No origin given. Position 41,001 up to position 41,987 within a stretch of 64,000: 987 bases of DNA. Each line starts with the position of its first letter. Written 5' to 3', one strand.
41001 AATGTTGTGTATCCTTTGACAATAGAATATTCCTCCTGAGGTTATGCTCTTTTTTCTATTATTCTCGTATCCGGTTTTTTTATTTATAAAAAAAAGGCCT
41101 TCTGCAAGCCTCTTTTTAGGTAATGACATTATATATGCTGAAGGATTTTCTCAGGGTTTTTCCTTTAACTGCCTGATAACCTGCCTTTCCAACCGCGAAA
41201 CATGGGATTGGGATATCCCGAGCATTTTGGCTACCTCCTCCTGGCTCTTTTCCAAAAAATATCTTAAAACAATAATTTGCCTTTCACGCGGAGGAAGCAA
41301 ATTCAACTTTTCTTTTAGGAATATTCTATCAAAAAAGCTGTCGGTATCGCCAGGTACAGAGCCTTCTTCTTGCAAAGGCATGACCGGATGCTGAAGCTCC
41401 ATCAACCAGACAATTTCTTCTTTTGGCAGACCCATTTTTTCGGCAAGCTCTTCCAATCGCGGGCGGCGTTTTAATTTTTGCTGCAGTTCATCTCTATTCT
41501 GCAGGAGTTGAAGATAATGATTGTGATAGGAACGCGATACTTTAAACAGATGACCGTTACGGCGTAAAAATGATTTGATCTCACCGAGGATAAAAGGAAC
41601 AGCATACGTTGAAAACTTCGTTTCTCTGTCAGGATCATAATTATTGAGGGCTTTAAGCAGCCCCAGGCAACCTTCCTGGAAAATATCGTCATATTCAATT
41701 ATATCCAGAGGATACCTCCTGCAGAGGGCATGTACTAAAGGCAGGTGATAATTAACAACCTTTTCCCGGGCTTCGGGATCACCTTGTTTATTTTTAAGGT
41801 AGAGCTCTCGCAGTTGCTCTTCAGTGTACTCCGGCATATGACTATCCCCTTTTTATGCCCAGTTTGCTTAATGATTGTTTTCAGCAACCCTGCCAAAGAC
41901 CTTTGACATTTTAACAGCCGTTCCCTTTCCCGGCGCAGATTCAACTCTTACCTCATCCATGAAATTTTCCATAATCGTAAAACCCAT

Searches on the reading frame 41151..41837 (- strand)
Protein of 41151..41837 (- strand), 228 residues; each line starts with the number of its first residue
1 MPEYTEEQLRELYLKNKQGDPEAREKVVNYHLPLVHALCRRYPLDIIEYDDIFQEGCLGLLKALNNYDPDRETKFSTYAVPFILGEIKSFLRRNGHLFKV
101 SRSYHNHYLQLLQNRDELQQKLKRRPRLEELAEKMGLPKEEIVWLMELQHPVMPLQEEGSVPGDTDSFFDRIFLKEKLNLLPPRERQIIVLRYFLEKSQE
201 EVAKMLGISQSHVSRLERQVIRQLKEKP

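Call 8: search_protein_families(library=pfam, proteins=[window:41151-41837:-], max_evalue=1)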
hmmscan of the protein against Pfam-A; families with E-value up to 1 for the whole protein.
window:41151-41837:- (228 aa): 29 families (the best 25 are shown)
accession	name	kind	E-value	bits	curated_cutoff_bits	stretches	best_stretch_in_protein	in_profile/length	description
PF04545.22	Sigma70_r4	-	2.6e-18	65.7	24.1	1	178-226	2-50/50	Sigma-70, region 4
PF04542.20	Sigma70_r2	-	5e-18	65.1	24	1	28-95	2-69/71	Sigma-70 region 2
PF08281.18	Sigma70_r4_2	-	3.7e-11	42.9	25.7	1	176-213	6-43/54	Sigma-70, region 4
PF04539.22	Sigma70_r3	-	1.6e-10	41.4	25.3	1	113-151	8-46/78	Sigma-70 region 3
PF01381.28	HTH_3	-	1.2e-07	32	23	1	197-218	10-31/55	Helix-turn-helix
PF13560.12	HTH_31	-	4.7e-05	24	27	1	196-219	14-37/64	Helix-turn-helix domain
PF13744.12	HTH_37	-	0.0002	21.6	27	1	198-224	33-59/80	Helix-turn-helix domain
PF13518.12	HTH_28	-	0.0017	18.8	25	1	185-219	1-35/52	Helix-turn-helix domain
PF12645.13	HTH_16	-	0.0023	18.5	22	1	14-68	5-65/65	Helix-turn-helix domain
PF13545.12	HTH_Crp_2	-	0.0029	18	27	1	195-216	21-42/70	Crp-like helix-turn-helix domain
PF13384.12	HTH_23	-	0.003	17.8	24.6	1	187-216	7-37/50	Homeodomain-like domain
PF09339.16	HTH_IclR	-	0.0036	17.5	22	0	190-216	8-38/52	IclR helix-turn-helix domain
PF07638.17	Sigma70_ECF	-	0.0061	16.9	21.1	1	176-222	131-176/185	ECF sigma factor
PF04967.18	HTH_10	-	0.0099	16.1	23.1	0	199-223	26-50/53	HTH DNA binding domain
PF04760.21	IF2_N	-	0.015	15.5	25.3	0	127-143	5-21/53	Translation initiation factor IF-2, N-terminal region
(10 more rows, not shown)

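Call 9: search_protein_families(library=ncbifam, proteins=[window:41151-41837:-], max_evalue=1)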
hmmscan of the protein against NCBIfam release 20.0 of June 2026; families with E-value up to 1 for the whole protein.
window:41151-41837:- (228 aa): 115 families (the best 25 are shown)
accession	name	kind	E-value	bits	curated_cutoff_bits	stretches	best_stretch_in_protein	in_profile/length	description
NF004052.0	PRK05572.1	subfamily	7.7e-63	212.3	311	1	3-227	13-249/252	SigF/SigG family RNA polymerase sporulation sigma factor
TIGR02885.1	spore_sigF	equivalog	8.6e-61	205.7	321.45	1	15-227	4-230/231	RNA polymerase sporulation sigma factor SigF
TIGR02980.1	SigBFG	subfamily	1.8e-58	197.9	234.35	1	22-227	3-225/227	SigB/SigF/SigG family RNA polymerase sigma factor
NF006071.0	PRK08215.1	equivalog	2.6e-51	174.7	372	1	2-226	17-255/258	RNA polymerase sporulation sigma factor SigG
TIGR02850.1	spore_sigG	equivalog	7.5e-50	169.7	457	1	2-226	14-252/254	RNA polymerase sporulation sigma factor SigG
TIGR02941.1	Sigma_B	equivalog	1.8e-37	129.2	315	2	13-151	22-158/255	RNA polymerase sigma factor SigB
NF005514.0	PRK07122.1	subfamily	6.5e-36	123.8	372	2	22-143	40-161/264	RNA polymerase sigma factor SigF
TIGR02937.1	sigma70-ECF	superfamily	4.4e-35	120.7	42.9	1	22-227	1-164/165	sigma-70 family RNA polymerase sigma factor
NF005644.0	PRK07408.1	subfamily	4.3e-31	108.5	261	2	12-141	17-147/258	RNA polymerase sigma factor SigF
TIGR02479.1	FliA_WhiG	subfamily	7.2e-31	107.7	189.6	2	29-145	3-119/224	FliA/WhiG family RNA polymerase sigma factor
NF006158.0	PRK08301.1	equivalog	2.8e-28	99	339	2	167-226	172-235/241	RNA polymerase sporulation sigma factor SigE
TIGR02835.1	spore_sigmaE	equivalog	1e-26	93.9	348.6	2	168-226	166-228/234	RNA polymerase sporulation sigma factor SigE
NF004935.0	PRK06288.1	equivalog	2.1e-26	93.1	343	2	3-147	13-158/270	RNA polymerase sigma factor WhiG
NF004471.0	PRK05803.1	subfamily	4.4e-26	91.5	252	2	8-94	36-122/235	RNA polymerase sporulation sigma factor SigK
TIGR02997.1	Sig70-cyanoRpoD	subfamily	7.7e-25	87.8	384.5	2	17-156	70-208/298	RNA polymerase sigma factor, RpoD/SigA family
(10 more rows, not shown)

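Call 11: find_encoding_contigs(protein=window:41151-41837:-, flank=3000, max_places=10)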
Protein window:41151-41837:- (228 aa): 5 contigs read that carry it; 4 places shown.
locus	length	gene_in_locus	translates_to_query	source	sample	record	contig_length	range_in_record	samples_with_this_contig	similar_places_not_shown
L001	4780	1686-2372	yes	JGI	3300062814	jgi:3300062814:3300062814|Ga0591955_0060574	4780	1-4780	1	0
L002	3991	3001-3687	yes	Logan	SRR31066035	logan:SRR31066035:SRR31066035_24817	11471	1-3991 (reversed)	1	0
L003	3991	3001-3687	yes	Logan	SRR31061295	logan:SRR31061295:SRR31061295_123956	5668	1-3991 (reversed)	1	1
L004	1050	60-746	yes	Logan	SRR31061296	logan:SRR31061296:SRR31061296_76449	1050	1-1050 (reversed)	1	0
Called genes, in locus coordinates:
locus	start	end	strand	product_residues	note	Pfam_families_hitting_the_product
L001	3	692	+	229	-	?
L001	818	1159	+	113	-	PF01740:STAS, PF13466:STAS_2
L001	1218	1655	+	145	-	PF13581:HATPase_c_2, PF02518:HATPase_c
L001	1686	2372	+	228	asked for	PF04542:Sigma70_r2, PF04539:Sigma70_r3, PF04545:Sigma70_r4, PF08281:Sigma70_r4_2, PF01381:HTH_3 (weak)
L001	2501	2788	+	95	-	-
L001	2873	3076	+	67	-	PF07311:Dodecin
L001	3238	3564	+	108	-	PF03862:SpoVAC_SpoVAEB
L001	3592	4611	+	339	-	PF07451:SpoVAD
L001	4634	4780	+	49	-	?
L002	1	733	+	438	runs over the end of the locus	PF02885:Glycos_trans_3N, PF00591:Glycos_transf_3, PF07831:PYNP_C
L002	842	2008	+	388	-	PF00768:Peptidase_S11, PF13354:Beta-lactamase2, PF07943:PBP5_C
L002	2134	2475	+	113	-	PF01740:STAS, PF13466:STAS_2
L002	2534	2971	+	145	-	PF13581:HATPase_c_2, PF02518:HATPase_c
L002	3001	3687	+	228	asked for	PF04542:Sigma70_r2, PF04539:Sigma70_r3, PF04545:Sigma70_r4, PF08281:Sigma70_r4_2, PF01381:HTH_3 (weak)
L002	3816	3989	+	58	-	?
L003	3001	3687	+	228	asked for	PF04542:Sigma70_r2, PF04539:Sigma70_r3, PF04545:Sigma70_r4, PF08281:Sigma70_r4_2, PF01381:HTH_3 (weak)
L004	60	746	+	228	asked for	PF04542:Sigma70_r2, PF04539:Sigma70_r3, PF04545:Sigma70_r4, PF08281:Sigma70_r4_2, PF01381:HTH_3 (weak)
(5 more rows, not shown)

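Call 26: find_related_loci(query=window:41151-41837:-, collection=genome_contigs, flank=4000)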
Query window:41151-41837:- (228 aa) in genome_contigs; peptide patterns used: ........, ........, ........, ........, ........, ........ (x = any residue, [..] = any of these).
122 stretches matched a pattern; 12 encode a relative of the query (tblastn E <= 1e-3); 12 distinct loci.
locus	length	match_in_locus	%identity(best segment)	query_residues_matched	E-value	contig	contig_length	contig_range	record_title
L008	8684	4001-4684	91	1-228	5e-138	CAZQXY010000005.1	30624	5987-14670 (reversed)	MAG TPA_asm: uncultured Desulfovibrionaceae bacterium isolate binchicken_co39_542 genome assembly, contig: NODE_3566_len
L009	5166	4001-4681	89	1-227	3e-137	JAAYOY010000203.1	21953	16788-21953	MAG: Bacillota bacterium isolate AS22ysBPME_12 167109_AS22, whole genome shotgun sequence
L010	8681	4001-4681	80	1-227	3e-122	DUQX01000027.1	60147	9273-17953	MAG TPA_asm: Bacillota bacterium isolate AS08sgBPME_442 50617_AS08, whole genome shotgun sequence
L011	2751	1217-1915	67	1-226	5e-107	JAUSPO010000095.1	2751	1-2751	MAG: Bacillota bacterium isolate E21_metabat.bin.75 E21_k141_166502, whole genome shotgun sequence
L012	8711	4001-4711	62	1-227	2e-98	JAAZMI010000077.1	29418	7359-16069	MAG: Bacillota bacterium isolate AS23ysBPME_345 60556_AS23, whole genome shotgun sequence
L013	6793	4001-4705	60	1-226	2e-94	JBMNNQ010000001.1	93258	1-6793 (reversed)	MAG: Dethiobacteria bacterium isolate SBF912SR8HQ0008 scaffold_422_c1, whole genome shotgun sequence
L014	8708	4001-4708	60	1-226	4e-94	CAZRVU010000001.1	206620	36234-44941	MAG TPA_asm: uncultured Desulfovibrionaceae bacterium isolate binchicken_co39_631 genome assembly, contig: NODE_52_lengt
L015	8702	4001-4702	54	1-225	5e-80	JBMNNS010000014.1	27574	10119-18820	MAG: Dethiobacteria bacterium isolate SBF912SR3HQ0001 scaffold_2689_c1, whole genome shotgun sequence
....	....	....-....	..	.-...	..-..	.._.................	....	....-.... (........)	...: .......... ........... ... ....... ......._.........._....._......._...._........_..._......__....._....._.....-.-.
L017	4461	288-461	38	48-108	6e-7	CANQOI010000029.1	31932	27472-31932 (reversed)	MAG: uncultured Clostridia bacterium isolate Lapin-032__bin8 genome assembly, contig: Lapin-032__NODE_2275_length_31932_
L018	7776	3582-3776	35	155-218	4e-5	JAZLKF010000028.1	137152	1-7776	MAG: Fibrobacter sp. isolate T1900044960_TA20190018.MAGScoT_cleanbin_000013 SGB_3927_k141_518094, whole genome shotgun s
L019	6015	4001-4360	26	48-149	8e-5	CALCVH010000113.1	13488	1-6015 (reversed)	MAG TPA_asm: uncultured Firmicutes bacterium isolate SRR873599_bin.187_CONCOCT_v1.1_MAG genome assembly, contig: ERZ1756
